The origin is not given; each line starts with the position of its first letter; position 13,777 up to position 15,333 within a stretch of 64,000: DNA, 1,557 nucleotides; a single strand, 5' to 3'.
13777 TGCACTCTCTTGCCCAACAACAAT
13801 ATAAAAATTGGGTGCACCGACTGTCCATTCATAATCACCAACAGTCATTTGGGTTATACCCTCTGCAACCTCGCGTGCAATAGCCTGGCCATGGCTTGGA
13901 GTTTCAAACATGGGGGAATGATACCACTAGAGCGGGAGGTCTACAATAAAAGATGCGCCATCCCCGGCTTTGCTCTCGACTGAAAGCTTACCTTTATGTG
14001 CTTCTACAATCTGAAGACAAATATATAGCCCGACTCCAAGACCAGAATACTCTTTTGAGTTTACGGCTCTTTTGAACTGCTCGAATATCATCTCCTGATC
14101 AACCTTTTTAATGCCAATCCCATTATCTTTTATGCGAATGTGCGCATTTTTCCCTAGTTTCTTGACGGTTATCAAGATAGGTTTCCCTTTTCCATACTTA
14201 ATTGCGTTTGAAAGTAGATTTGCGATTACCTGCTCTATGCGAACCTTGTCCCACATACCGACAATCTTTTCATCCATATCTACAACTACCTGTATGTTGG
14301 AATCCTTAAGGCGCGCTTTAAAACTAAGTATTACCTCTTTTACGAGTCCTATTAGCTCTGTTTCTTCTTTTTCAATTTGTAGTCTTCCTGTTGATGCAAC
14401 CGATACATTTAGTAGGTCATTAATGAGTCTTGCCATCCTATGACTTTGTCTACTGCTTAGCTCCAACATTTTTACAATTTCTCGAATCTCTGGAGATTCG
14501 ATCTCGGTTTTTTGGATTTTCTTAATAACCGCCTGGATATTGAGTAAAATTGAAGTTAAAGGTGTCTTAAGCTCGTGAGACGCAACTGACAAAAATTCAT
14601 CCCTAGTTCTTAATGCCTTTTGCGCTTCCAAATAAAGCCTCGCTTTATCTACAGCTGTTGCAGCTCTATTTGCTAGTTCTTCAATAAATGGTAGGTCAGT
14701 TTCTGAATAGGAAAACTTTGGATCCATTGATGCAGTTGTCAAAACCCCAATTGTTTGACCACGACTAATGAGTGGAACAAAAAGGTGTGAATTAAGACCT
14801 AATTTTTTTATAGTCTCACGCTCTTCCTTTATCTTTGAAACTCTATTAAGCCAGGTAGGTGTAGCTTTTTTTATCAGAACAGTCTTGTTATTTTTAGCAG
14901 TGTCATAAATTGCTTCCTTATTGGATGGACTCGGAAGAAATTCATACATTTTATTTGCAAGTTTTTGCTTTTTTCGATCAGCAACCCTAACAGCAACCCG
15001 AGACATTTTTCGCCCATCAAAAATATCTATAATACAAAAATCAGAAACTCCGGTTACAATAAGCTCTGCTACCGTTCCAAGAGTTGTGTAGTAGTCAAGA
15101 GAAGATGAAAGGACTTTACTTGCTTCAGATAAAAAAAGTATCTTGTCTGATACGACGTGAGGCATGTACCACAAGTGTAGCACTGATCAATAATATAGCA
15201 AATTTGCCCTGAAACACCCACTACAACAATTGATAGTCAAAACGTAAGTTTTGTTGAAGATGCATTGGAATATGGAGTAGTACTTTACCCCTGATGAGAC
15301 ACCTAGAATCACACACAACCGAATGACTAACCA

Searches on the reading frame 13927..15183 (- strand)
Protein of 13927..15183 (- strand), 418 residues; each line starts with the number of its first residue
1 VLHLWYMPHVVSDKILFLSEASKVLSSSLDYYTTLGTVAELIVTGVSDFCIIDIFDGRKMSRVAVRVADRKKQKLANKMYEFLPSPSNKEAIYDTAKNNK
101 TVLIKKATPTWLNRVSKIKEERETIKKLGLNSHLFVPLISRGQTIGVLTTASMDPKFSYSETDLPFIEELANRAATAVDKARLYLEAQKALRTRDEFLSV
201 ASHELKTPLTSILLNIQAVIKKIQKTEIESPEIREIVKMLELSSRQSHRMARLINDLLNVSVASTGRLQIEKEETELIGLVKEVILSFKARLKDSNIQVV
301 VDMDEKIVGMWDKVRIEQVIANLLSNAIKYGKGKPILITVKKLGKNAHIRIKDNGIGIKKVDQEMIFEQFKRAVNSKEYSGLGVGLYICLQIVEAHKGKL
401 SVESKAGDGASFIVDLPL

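Call 66: search_protein_families(library=pfam, proteins=[window:13927-15183:-], max_evalue=0.0001)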
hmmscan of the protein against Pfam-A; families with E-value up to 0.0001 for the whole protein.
window:13927-15183:- (418 aa): 5 families
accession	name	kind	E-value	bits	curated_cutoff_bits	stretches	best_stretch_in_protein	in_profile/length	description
PF02518.31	HATPase_c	-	9.7e-28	97.3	26.4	1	312-418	2-109/111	Histidine kinase-, DNA gyrase B-, and HSP90-like ATPase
PF00512.31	HisKA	-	1.5e-12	47.8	26.9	1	194-261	2-61/66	His Kinase A (phospho-acceptor) domain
PF13185.12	GAF_2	-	3.2e-10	40.8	28.6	1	34-179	7-136/136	GAF domain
PF01590.32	GAF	-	2.3e-09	38.3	22.4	1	88-178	54-133/133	GAF domain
PF13492.12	GAF_3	-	3.3e-08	34.4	27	1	105-179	58-128/129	GAF domain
